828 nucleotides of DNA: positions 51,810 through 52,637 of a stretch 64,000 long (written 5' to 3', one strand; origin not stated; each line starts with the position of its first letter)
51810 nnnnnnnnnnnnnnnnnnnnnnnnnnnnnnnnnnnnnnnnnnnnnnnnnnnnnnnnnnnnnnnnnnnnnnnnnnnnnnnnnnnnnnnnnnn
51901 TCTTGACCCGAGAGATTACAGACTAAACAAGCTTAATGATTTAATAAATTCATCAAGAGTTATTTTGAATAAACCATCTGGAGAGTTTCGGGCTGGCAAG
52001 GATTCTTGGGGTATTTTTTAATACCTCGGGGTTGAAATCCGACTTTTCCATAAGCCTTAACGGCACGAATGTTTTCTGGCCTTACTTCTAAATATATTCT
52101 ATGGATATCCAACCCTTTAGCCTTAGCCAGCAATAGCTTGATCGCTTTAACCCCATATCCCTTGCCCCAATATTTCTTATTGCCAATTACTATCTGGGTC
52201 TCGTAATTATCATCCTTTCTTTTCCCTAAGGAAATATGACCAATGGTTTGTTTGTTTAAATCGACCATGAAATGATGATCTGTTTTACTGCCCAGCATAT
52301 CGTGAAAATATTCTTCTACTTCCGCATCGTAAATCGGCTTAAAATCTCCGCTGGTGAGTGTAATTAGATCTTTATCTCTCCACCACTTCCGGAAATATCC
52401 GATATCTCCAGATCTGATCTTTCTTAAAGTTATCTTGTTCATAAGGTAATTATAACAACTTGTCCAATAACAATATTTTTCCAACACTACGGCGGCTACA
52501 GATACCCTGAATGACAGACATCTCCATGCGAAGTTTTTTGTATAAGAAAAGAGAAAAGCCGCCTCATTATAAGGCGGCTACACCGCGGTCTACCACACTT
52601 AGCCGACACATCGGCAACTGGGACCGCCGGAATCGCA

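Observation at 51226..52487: GNAT plus HEXXH-X18-E mini-peptidase downstream of the precursor: candidate tailoring and leader-removal pair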

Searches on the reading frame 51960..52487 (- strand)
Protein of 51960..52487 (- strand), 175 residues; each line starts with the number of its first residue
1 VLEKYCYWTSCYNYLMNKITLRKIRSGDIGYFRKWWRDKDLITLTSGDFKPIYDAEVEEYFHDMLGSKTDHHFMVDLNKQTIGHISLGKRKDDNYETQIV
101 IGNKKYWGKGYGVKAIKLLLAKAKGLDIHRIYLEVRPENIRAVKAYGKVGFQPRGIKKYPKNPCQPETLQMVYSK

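Call 3: search_protein_families(library=pfam, proteins=[window:51960-52487:-], max_evalue=0.1)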
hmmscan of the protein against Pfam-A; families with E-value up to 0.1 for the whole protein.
window:51960-52487:- (175 aa): 6 families
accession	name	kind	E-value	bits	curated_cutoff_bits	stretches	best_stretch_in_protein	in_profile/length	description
PF13302.13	Acetyltransf_3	-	3.1e-18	67.2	25.4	1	19-152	2-138/138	Acetyltransferase (GNAT) domain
PF00583.31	Acetyltransf_1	-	2.1e-15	57.4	20.7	1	42-151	5-116/116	Acetyltransferase (GNAT) family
PF13673.13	Acetyltransf_10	-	4.3e-06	27.2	23.6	1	59-153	20-109/128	Acetyltransferase (GNAT) domain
PF13508.13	Acetyltransf_7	-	2.3e-05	25.1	27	1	70-153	3-84/84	Acetyltransferase (GNAT) domain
PF13420.13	Acetyltransf_4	-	0.00054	20.5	24.3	1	21-158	1-141/155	Acetyltransferase (GNAT) domain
PF13523.12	Acetyltransf_8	-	0.00097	19.2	27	1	28-155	5-141/145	Acetyltransferase (GNAT) domain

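Call 4: search_protein_families(library=ncbifam, proteins=[window:51960-52487:-], max_evalue=0.1)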
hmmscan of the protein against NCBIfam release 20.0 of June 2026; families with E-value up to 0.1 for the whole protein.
window:51960-52487:- (175 aa): 21 families
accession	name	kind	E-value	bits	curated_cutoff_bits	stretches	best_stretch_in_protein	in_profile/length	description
TIGR01575.1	rimI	equivalog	4.9e-14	52.6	86.4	1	56-158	18-119/132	ribosomal protein S18-alanine N-acetyltransferase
NF011709.0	PRK15130.1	equivalog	5e-08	33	218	1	52-155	37-144/186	spermidine N1-acetyltransferase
NF033693.0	AAC_6p_Ie_fam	exception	4e-07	30.3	340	1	17-152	6-154/179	AAC(6')-Ie family aminoglycoside N-acetyltransferase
NF000225.3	AAC_6p_Strep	exception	8.9e-07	29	250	1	71-159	41-133/156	aminoglycoside 6'-N-acetyltransferase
NF000507.1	AAC_6p_Ie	exception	1.9e-06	28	450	1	89-152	77-154/201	aminoglycoside N-acetyltransferase AAC(6')-Ie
TIGR03585.1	PseH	equivalog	6.7e-06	26.3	93.1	1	52-156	33-138/156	UDP-4-amino-4,6-dideoxy-N-acetyl-beta-L-altrosamine N-acetyltransferase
NF007025.1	PRK09491.1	equivalog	8.5e-06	25.8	173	1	103-162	71-132/145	ribosomal protein S18-alanine N-acetyltransferase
NF012165.0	AAC_6p_set_A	equivalog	8.7e-06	25.6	280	1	19-162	1-158/177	aminoglycoside 6'-N-acetyltransferase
NF000016.1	AAC_6p_Im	exception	1e-05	25.8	350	1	92-160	92-159/178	aminoglycoside N-acetyltransferase AAC(6')-Im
NF033074.0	AAC_6p_Ib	exception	1.1e-05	25.1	400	1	19-164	8-167/184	AAC(6')-Ib family aminoglycoside 6'-N-acetyltransferase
TIGR04431.1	N6_acetyl_AAC6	equivalog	1.5e-05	24.7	260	1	17-163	6-166/184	AacA4 family aminoglycoside N(6')-acetyltransferase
NF000431.1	AAC_6p_Ian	exception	0.00011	21.8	400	1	92-152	91-152/190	aminoglycoside N-acetyltransferase AAC(6')-Ian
NF040503.1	resist_ArsN1a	equivalog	0.0002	21.1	170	1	103-157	85-139/159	arsinothricin resistance N-acetyltransferase ArsN1 family A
NF033151.0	AAC_6p_A10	exception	0.00055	20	400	1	95-152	95-153/178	AAC(6')-I family aminoglycoside 6'-N-acetyltransferase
NF000118.3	AAC_6p_A31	exception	0.0015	18.5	385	1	101-163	91-154/172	aminoglycoside N-acetyltransferase AAC(6')-31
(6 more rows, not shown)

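Call 36: find_homologous_proteins(query=window:51960-52442:-)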
Query window:51960-52442:- (160 aa): 239 proteins with E <= 0.001 among 256 candidates; the best 120 are listed.
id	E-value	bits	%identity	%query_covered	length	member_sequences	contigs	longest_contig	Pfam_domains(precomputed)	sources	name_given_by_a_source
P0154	4.4e-105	367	100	100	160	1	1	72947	PF13673.14,PF13302.14,PF13508.14,PF00583.32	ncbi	ncbi:MAG: GNAT family N-acetyltransferase [Patescibacteria group bacterium]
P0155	1.0e-83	297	80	100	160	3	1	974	PF13673.14,PF13420.14,PF13302.14,PF13508.14,PF00583.32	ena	-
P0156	6.1e-83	295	79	100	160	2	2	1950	PF13420.14,PF13302.14,PF00583.32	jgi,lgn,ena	-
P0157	1.3e-79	284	78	98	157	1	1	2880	PF13673.14,PF13420.14,PF13302.14,PF13508.14,PF00583.32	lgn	-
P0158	9.0e-76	271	75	99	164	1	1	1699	PF13673.14,PF13302.14,PF13508.14,PF00583.32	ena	-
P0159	4.4e-71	256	70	100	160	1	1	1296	PF13673.14,PF13302.14,PF13508.14,PF13523.13,PF00583.32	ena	-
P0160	7.5e-71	255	73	99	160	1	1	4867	PF13673.14,PF13420.14,PF13302.14,PF13508.14,PF00583.32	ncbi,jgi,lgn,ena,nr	ncbi:GNAT family N-acetyltransferase [Patescibacteria group bacterium]|nr:GNAT family N-acetyltransf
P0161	1.7e-70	254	73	99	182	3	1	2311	PF13420.14,PF13302.14,PF00583.32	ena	-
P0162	2.4e-68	247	69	99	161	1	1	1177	PF13420.14,PF13302.14,PF00583.32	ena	-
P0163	5.8e-66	240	68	100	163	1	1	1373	PF13673.14,PF13302.14,PF13508.14,PF00583.32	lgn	-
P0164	9.9e-57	209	64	98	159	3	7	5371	PF13673.14,PF13420.14,PF13302.14,PF13508.14,PF00583.32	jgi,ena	-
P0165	1.7e-56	209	61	98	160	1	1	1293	PF13673.14,PF13420.14,PF13302.14,PF13508.14,PF00583.32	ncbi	-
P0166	3.4e-56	208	62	98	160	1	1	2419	PF13673.14,PF13420.14,PF13302.14,PF13508.14,PF00583.32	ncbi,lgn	-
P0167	4.5e-56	207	63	98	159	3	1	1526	PF13673.14,PF13302.14,PF13508.14,PF00583.32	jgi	-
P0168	2.0e-55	205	63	98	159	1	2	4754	PF13673.14,PF13420.14,PF13302.14,PF13508.14,PF00583.32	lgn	-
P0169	2.4e-55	205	63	95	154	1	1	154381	PF13673.14,PF13420.14,PF13302.14,PF13508.14,PF00583.32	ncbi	-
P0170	2.7e-55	205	60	98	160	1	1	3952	PF13302.14,PF13508.14,PF00583.32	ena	-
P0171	3.4e-55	205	60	98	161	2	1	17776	PF13673.14,PF13420.14,PF13302.14,PF13523.13,PF00583.32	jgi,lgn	-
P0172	4.6e-55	204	63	99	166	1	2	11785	PF13673.14,PF13420.14,PF13302.14,PF13508.14,PF00583.32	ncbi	ncbi:MAG: GNAT family N-acetyltransferase [Minisyncoccia bacterium]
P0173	7.3e-55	203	61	99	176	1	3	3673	PF13673.14,PF13420.14,PF13302.14,PF13508.14,PF00583.32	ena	-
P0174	2.0e-54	202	63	99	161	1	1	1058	PF13673.14,PF13420.14,PF13302.14,PF13508.14,PF13523.13,PF00583.32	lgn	-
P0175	2.5e-54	202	62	98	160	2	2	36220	PF13673.14,PF13420.14,PF13302.14,PF13508.14,PF13523.13,PF00583.32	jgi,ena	-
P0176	2.6e-54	202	59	98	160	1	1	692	PF13673.14,PF13420.14,PF13302.14,PF13508.14,PF13523.13,PF00583.32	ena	-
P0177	5.3e-54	201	62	98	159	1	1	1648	PF13673.14,PF13420.14,PF13302.14,PF13508.14,PF00583.32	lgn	-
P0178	6.3e-54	200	62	98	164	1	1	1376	PF13673.14,PF13420.14,PF13302.14,PF13508.14,PF13523.13,PF00583.32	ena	-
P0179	1.0e-53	200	61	100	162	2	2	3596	PF13673.14,PF13420.14,PF13302.14,PF13508.14,PF13523.13,PF00583.32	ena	-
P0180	1.2e-53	199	61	98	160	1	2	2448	PF13673.14,PF13420.14,PF13302.14,PF13508.14,PF13523.13,PF00583.32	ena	-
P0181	1.2e-53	199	63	98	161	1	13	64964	PF13673.14,PF13420.14,PF13302.14,PF13508.14,PF00583.32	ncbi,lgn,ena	ncbi:MAG: GNAT family N-acetyltransferase [Patescibacteria group bacterium]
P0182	1.3e-53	199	62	98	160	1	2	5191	PF13673.14,PF13302.14,PF13508.14,PF00583.32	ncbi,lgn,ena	-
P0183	1.7e-53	199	60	98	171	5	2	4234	PF13673.14,PF13302.14,PF13508.14,PF13523.13,PF00583.32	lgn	-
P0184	2.3e-53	199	63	98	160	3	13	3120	PF13420.14,PF13302.14,PF00583.32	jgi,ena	-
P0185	3.0e-53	198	61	98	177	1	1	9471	PF13673.14,PF13420.14,PF13302.14,PF13508.14,PF00583.32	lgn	-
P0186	4.1e-53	198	61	98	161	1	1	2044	PF13673.14,PF13302.14,PF13508.14,PF08445.17,PF13523.13,PF00583.32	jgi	jgi:RimJ/RimL family protein N-acetyltransferase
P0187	4.2e-53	198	62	98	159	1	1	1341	PF13673.14,PF13420.14,PF13302.14,PF13508.14,PF13523.13,PF00583.32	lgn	-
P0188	4.4e-53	198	60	98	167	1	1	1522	PF13673.14,PF13420.14,PF13302.14,PF13508.14,PF13523.13,PF00583.32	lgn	-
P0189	4.9e-53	197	57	98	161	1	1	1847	PF13302.14,PF13508.14,PF00583.32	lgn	-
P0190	5.6e-53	197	62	98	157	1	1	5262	PF13673.14,PF13420.14,PF13302.14,PF13508.14,PF13523.13,PF00583.32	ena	-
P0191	5.8e-53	197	60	99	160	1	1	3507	PF13673.14,PF13420.14,PF13302.14,PF13508.14,PF00583.32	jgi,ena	-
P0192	8.3e-53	197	60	98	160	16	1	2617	PF13420.14,PF13302.14,PF13508.14,PF13523.13,PF00583.32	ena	-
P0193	8.7e-53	197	60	98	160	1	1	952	PF13420.14,PF13302.14,PF13508.14,PF00583.32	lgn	-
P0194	9.0e-53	197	58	98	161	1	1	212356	PF13673.14,PF13302.14,PF13523.13,PF00583.32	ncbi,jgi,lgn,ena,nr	ncbi:GNAT family N-acetyltransferase [bacterium]|nr:GNAT family N-acetyltransferase [bacterium]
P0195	9.9e-53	196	61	96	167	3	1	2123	PF13673.14,PF13420.14,PF13302.14,PF13508.14,PF13523.13,PF00583.32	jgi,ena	-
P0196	1.1e-52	196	62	98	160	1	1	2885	PF13420.14,PF13302.14,PF13508.14,PF13523.13,PF00583.32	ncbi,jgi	jgi:RimJ/RimL family protein N-acetyltransferase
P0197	1.2e-52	196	60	98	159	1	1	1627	PF13673.14,PF13420.14,PF13302.14,PF13508.14,PF08445.17,PF13523.13,PF00583.32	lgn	-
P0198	1.3e-52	196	60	98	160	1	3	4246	PF13420.14,PF13302.14,PF13508.14,PF13523.13,PF00583.32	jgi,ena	-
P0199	1.3e-52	196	58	98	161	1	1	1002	PF13673.14,PF13302.14,PF13508.14,PF13523.13,PF00583.32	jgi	jgi:RimJ/RimL family protein N-acetyltransferase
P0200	1.4e-52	196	60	98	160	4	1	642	PF13420.14,PF13302.14,PF13508.14,PF00583.32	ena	-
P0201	1.4e-52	196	60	98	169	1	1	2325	PF13673.14,PF13420.14,PF13302.14,PF13508.14,PF13523.13,PF00583.32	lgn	-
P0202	1.5e-52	196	62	98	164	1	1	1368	PF13673.14,PF13302.14,PF13508.14,PF00583.32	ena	-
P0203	3.5e-52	195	59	98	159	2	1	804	PF13673.14,PF13302.14,PF13508.14,PF13523.13,PF00583.32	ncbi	-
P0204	3.6e-52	195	61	96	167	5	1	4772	PF13420.14,PF13302.14,PF13508.14,PF00583.32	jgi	-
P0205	3.9e-52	195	59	98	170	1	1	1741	PF13302.14,PF13508.14,PF00583.32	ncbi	-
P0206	3.9e-52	195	62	98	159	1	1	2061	PF13420.14,PF13302.14,PF13508.14,PF00583.32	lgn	-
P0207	4.1e-52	194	61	96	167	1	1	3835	PF13673.14,PF13420.14,PF13302.14,PF13508.14,PF13523.13,PF00583.32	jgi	-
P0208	4.1e-52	194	61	98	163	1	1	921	PF13420.14,PF13302.14,PF13508.14,PF00583.32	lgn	-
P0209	7.6e-52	194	60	98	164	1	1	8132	PF13420.14,PF13302.14,PF13508.14,PF00583.32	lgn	-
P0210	8.7e-52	193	60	98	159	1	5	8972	PF13673.14,PF13420.14,PF13302.14,PF13508.14,PF13523.13,PF00583.32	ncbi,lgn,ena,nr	ncbi:MAG TPA: GNAT family N-acetyltransferase [Candidatus Campbellbacteria bacterium]|nr:GNAT family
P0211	9.1e-52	193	60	96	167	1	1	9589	PF13673.14,PF13420.14,PF13302.14,PF13508.14,PF13523.13,PF00583.32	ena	-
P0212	9.8e-52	193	58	98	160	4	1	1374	PF13673.14,PF13420.14,PF13302.14,PF13508.14,PF13523.13,PF00583.32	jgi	-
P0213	1.1e-51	193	59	98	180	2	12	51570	PF13673.14,PF13420.14,PF13302.14,PF13508.14,PF00583.32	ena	-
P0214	1.2e-51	193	60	98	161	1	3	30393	PF13673.14,PF13420.14,PF13302.14,PF13508.14,PF13523.13,PF00583.32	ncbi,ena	-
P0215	1.2e-51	193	60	98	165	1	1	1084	PF13673.14,PF13420.14,PF13302.14,PF13508.14,PF13523.13,PF00583.32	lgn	-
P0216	1.5e-51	193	60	98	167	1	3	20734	PF13420.14,PF13302.14,PF13508.14,PF00583.32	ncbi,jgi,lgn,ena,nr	ncbi:GNAT family N-acetyltransferase [Patescibacteria group bacterium]|nr:GNAT family N-acetyltransf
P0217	1.5e-51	193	58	99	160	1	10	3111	PF13673.14,PF13302.14,PF13508.14,PF00583.32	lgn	-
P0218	1.7e-51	192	58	97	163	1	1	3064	PF13673.14,PF13420.14,PF13302.14,PF13508.14,PF13523.13,PF00583.32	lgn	-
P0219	1.9e-51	192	59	100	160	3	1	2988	PF13673.14,PF13302.14,PF00583.32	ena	-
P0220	2.2e-51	192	58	99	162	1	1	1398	PF13673.14,PF13302.14,PF00583.32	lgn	-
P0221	2.3e-51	192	62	98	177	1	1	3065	PF13673.14,PF13420.14,PF13302.14,PF13508.14,PF13523.13,PF00583.32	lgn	-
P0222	3.5e-51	191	59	98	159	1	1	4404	PF13420.14,PF13302.14,PF13508.14,PF00583.32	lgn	-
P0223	4.7e-51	191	57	99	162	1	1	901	PF13673.14,PF13302.14,PF13508.14,PF13523.13,PF00583.32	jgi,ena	-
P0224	5.0e-51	191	59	98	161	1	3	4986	PF13673.14,PF13302.14,PF13508.14,PF00583.32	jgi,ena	-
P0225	6.2e-51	191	59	98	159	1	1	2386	PF13673.14,PF13420.14,PF13302.14,PF13508.14,PF13523.13,PF00583.32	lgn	-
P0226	7.0e-51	190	60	98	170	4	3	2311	PF13673.14,PF13420.14,PF13302.14,PF13508.14,PF13523.13,PF00583.32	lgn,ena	-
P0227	7.2e-51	190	60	98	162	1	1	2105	PF13673.14,PF13420.14,PF13302.14,PF13508.14,PF13523.13,PF00583.32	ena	-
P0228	7.5e-51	190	59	99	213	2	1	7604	PF13673.14,PF13420.14,PF13302.14,PF13508.14,PF13523.13,PF00583.32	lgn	-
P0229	8.5e-51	190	59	98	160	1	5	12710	PF13673.14,PF13302.14,PF13508.14,PF13523.13,PF00583.32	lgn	-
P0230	1.0e-50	190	57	98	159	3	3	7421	PF13302.14,PF13508.14,PF13523.13,PF00583.32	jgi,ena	-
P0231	1.1e-50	190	58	98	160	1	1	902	PF13673.14,PF13302.14,PF13508.14,PF00583.32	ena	-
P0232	1.2e-50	190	58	96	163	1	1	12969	PF13673.14,PF13420.14,PF13302.14,PF13508.14,PF00583.32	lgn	-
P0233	1.2e-50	190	58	98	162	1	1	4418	PF13673.14,PF13420.14,PF13302.14,PF13508.14,PF13523.13,PF00583.32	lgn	-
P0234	1.3e-50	190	58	98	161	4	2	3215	PF13673.14,PF13302.14,PF13508.14,PF13523.13,PF00583.32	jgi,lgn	-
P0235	1.4e-50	189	59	98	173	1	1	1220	PF13673.14,PF13420.14,PF13302.14,PF13508.14,PF08445.17,PF13523.13,PF00583.32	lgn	-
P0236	1.6e-50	189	60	96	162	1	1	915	PF13673.14,PF13420.14,PF13302.14,PF13508.14,PF08445.17,PF13523.13,PF00583.32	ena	-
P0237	1.8e-50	189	60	99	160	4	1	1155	PF13673.14,PF13302.14,PF13508.14,PF13523.13,PF00583.32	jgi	jgi:RimJ/RimL family protein N-acetyltransferase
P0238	1.9e-50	189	58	98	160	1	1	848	PF13420.14,PF13302.14,PF13508.14,PF13523.13,PF00583.32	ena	-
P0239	2.2e-50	189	58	98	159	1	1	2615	PF13420.14,PF13302.14,PF13508.14,PF13523.13,PF00583.32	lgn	-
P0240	2.6e-50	189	59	98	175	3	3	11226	PF13420.14,PF13302.14,PF13508.14,PF13523.13,PF00583.32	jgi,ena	-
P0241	3.3e-50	188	59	99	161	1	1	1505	PF13673.14,PF13420.14,PF13302.14,PF13508.14,PF00583.32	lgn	-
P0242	3.3e-50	188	57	98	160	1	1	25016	PF13673.14,PF13420.14,PF13302.14,PF13508.14,PF13523.13,PF00583.32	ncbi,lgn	-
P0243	3.3e-50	188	58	98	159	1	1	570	PF13673.14,PF13302.14,PF13508.14,PF13523.13,PF00583.32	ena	-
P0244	3.3e-50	188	59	98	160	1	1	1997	PF13302.14,PF00583.32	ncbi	-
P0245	3.4e-50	188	58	98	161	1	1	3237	PF13673.14,PF13420.14,PF13302.14,PF13508.14,PF08445.17,PF13523.13,PF00583.32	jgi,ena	-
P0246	3.5e-50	188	61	98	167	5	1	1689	PF13673.14,PF13420.14,PF13302.14,PF13508.14,PF13523.13,PF00583.32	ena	-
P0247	3.6e-50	188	58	99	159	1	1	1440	PF13673.14,PF13420.14,PF13302.14,PF13508.14,PF00583.32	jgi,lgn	jgi:RimJ/RimL family protein N-acetyltransferase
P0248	3.6e-50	188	54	98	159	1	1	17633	PF13302.14,PF13508.14,PF13523.13,PF00583.32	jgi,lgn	jgi:RimJ/RimL family protein N-acetyltransferase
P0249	4.2e-50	188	60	96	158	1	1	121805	PF13673.14,PF13420.14,PF13302.14,PF13508.14,PF13523.13,PF00583.32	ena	-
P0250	4.6e-50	188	58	98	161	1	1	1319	PF13420.14,PF13302.14,PF13508.14,PF00583.32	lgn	-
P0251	4.8e-50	188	58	98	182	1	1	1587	PF13673.14,PF13302.14,PF13508.14,PF13523.13,PF00583.32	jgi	jgi:RimJ/RimL family protein N-acetyltransferase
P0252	5.9e-50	187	58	96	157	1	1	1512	PF13673.14,PF13420.14,PF13302.14,PF13508.14,PF13523.13,PF00583.32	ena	-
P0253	6.0e-50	187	60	98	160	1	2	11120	PF13673.14,PF13420.14,PF13302.14,PF13508.14,PF13523.13,PF00583.32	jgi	-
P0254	7.9e-50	187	57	98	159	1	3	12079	PF13673.14,PF13302.14,PF13508.14,PF08445.17,PF13523.13,PF00583.32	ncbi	-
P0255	9.0e-50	187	59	96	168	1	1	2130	PF13420.14,PF13302.14,PF13508.14,PF00583.32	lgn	-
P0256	9.2e-50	187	56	98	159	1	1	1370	PF13302.14,PF13508.14,PF13523.13,PF00583.32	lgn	-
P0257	1.2e-49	186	59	98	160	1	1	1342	PF13302.14,PF00583.32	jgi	-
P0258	1.4e-49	186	56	98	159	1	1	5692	PF13673.14,PF13420.14,PF13302.14,PF13508.14,PF13523.13,PF00583.32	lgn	-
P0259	1.6e-49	186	56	98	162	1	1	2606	PF13673.14,PF13420.14,PF13302.14,PF13508.14,PF13523.13,PF00583.32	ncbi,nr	ncbi:MAG: GNAT family N-acetyltransferase [Candidatus Harrisonbacteria bacterium]|nr:GNAT family N-a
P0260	1.7e-49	186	58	98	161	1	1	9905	PF13673.14,PF13420.14,PF13302.14,PF13508.14,PF08445.17,PF13523.13,PF00583.32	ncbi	-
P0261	1.9e-49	186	56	98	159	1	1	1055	PF13673.14,PF13302.14,PF13508.14,PF13523.13,PF00583.32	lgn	-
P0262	2.3e-49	186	58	98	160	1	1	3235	PF13673.14,PF13420.14,PF13302.14,PF13508.14,PF13523.13,PF00583.32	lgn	-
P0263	2.4e-49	186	56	98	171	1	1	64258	PF13673.14,PF13302.14,PF13508.14,PF13523.13,PF00583.32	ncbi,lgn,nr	ncbi:MAG: GNAT family N-acetyltransferase [Patescibacteria group bacterium]|nr:GNAT family N-acetylt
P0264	2.5e-49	185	57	98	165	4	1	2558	PF13673.14,PF13302.14,PF13508.14,PF08445.17,PF13523.13,PF00583.32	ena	-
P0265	2.7e-49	185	57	98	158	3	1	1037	PF13302.14,PF13508.14,PF00583.32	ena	-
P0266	2.8e-49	185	60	98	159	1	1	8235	PF13673.14,PF13420.14,PF13302.14,PF13508.14,PF13523.13,PF00583.32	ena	-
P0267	2.9e-49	185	56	98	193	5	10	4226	PF13673.14,PF13302.14,PF13508.14,PF13523.13,PF00583.32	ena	-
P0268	3.5e-49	185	58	98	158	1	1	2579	PF13420.14,PF13302.14,PF13508.14,PF00583.32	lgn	-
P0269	4.1e-49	185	59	96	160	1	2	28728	PF13673.14,PF13420.14,PF13302.14,PF13508.14,PF13523.13,PF00583.32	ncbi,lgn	-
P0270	4.2e-49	185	60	98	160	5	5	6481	PF13302.14,PF00583.32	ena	-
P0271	5.0e-49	184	58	98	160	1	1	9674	PF13673.14,PF13302.14,PF13508.14,PF13523.13,PF00583.32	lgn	-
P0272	5.1e-49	184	56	98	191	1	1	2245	PF13302.14,PF13508.14,PF13523.13,PF00583.32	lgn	-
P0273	6.1e-49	184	57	98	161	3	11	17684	PF13673.14,PF13302.14,PF13508.14,PF00583.32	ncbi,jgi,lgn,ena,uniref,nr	ncbi:MAG: hypothetical protein COU98_01105 [Candidatus Staskawiczbacteria bacterium CG10_big_fil_rev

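Call 37: find_encoding_contigs(protein=P0160, flank=4000, max_places=2)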
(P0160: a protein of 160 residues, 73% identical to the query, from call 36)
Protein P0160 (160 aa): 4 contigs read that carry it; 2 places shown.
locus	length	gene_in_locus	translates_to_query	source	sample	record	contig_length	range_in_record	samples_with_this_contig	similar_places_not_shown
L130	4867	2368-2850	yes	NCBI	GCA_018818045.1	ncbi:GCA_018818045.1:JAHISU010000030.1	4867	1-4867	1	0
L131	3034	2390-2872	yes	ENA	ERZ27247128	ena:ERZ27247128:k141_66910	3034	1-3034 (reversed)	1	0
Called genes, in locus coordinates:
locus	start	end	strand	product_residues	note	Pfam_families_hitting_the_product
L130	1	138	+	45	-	PF13412:HTH_24 (weak)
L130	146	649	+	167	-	-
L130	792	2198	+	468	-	PF04055:Radical_SAM, PF13353:Fer4_12 (weak)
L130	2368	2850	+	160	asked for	PF13302:Acetyltransf_3, PF13420:Acetyltransf_4 (weak), PF00583:Acetyltransf_1, PF13673:Acetyltransf_10 (weak), PF13508:Acetyltransf_7 (weak)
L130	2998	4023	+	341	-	PF13581:HATPase_c_2 (weak), PF02518:HATPase_c (faint), PF14213:DUF4325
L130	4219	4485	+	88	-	PF13560:HTH_31, PF12844:HTH_19, PF13413:HTH_25 (faint), PF13443:HTH_26 (weak), PF01381:HTH_3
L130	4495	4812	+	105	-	-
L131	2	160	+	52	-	?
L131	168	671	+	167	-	-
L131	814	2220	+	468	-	PF04055:Radical_SAM, PF13353:Fer4_12 (weak)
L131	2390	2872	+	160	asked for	PF13302:Acetyltransf_3, PF13420:Acetyltransf_4 (weak), PF00583:Acetyltransf_1, PF13673:Acetyltransf_10 (weak), PF13508:Acetyltransf_7 (weak)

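Call 38: find_encoding_contigs(protein=P0169, flank=4000, max_places=2)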
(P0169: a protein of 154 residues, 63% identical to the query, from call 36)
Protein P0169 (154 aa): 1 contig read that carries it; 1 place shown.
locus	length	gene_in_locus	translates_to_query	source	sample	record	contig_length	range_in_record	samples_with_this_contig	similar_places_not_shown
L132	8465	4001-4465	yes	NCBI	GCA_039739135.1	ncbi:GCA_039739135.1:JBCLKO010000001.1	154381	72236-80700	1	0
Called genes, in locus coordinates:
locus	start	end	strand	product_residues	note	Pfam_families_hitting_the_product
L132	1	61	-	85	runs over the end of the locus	PF09851:SHOCT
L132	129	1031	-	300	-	-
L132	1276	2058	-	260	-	PF11139:SfLAP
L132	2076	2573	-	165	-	PF07610:DUF1573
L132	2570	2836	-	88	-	PF02583:Trns_repr_metal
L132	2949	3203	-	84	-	-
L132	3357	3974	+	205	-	PF09997:DUF2238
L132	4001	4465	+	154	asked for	PF13302:Acetyltransf_3, PF13420:Acetyltransf_4 (weak), PF00583:Acetyltransf_1, PF13673:Acetyltransf_10 (weak), PF13508:Acetyltransf_7 (weak)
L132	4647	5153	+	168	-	-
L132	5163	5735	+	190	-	-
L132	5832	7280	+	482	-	-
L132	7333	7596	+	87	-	-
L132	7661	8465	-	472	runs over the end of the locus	PF20154:LNT_N, PF00795:CN_hydrolase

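Call 39: find_encoding_contigs(protein=P0181, flank=4000, max_places=3)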
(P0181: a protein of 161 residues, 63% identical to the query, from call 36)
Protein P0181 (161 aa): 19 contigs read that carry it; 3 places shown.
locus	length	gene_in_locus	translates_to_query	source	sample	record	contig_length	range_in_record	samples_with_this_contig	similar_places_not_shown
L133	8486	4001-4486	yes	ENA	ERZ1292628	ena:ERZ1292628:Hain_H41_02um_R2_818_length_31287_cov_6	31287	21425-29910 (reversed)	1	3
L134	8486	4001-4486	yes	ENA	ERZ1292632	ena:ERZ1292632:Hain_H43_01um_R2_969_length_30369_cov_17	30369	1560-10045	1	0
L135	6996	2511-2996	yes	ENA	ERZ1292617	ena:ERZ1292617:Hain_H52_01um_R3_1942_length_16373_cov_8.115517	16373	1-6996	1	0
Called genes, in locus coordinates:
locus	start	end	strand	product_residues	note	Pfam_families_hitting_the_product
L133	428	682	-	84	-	-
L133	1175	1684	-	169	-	-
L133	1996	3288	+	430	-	PF04055:Radical_SAM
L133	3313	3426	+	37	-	-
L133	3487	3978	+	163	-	PF13420:Acetyltransf_4 (weak), PF00583:Acetyltransf_1, PF13673:Acetyltransf_10, PF13508:Acetyltransf_7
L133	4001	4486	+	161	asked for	PF13302:Acetyltransf_3, PF13420:Acetyltransf_4 (weak), PF00583:Acetyltransf_1, PF13673:Acetyltransf_10 (weak), PF13508:Acetyltransf_7 (weak)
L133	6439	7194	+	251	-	-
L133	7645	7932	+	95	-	PF01541:GIY-YIG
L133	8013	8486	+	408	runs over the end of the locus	PF07690:MFS_1, PF00083:Sugar_tr (weak), PF07690:MFS_1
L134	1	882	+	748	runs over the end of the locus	-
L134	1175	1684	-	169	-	-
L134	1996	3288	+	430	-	PF04055:Radical_SAM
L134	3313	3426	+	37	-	-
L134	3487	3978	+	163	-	PF13420:Acetyltransf_4 (weak), PF00583:Acetyltransf_1, PF13673:Acetyltransf_10, PF13508:Acetyltransf_7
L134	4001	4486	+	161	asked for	PF13302:Acetyltransf_3, PF13420:Acetyltransf_4 (weak), PF00583:Acetyltransf_1, PF13673:Acetyltransf_10 (weak), PF13508:Acetyltransf_7 (weak)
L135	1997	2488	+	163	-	PF13420:Acetyltransf_4 (weak), PF00583:Acetyltransf_1, PF13673:Acetyltransf_10, PF13508:Acetyltransf_7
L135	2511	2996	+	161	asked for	PF13302:Acetyltransf_3, PF13420:Acetyltransf_4 (weak), PF00583:Acetyltransf_1, PF13673:Acetyltransf_10 (weak), PF13508:Acetyltransf_7 (weak)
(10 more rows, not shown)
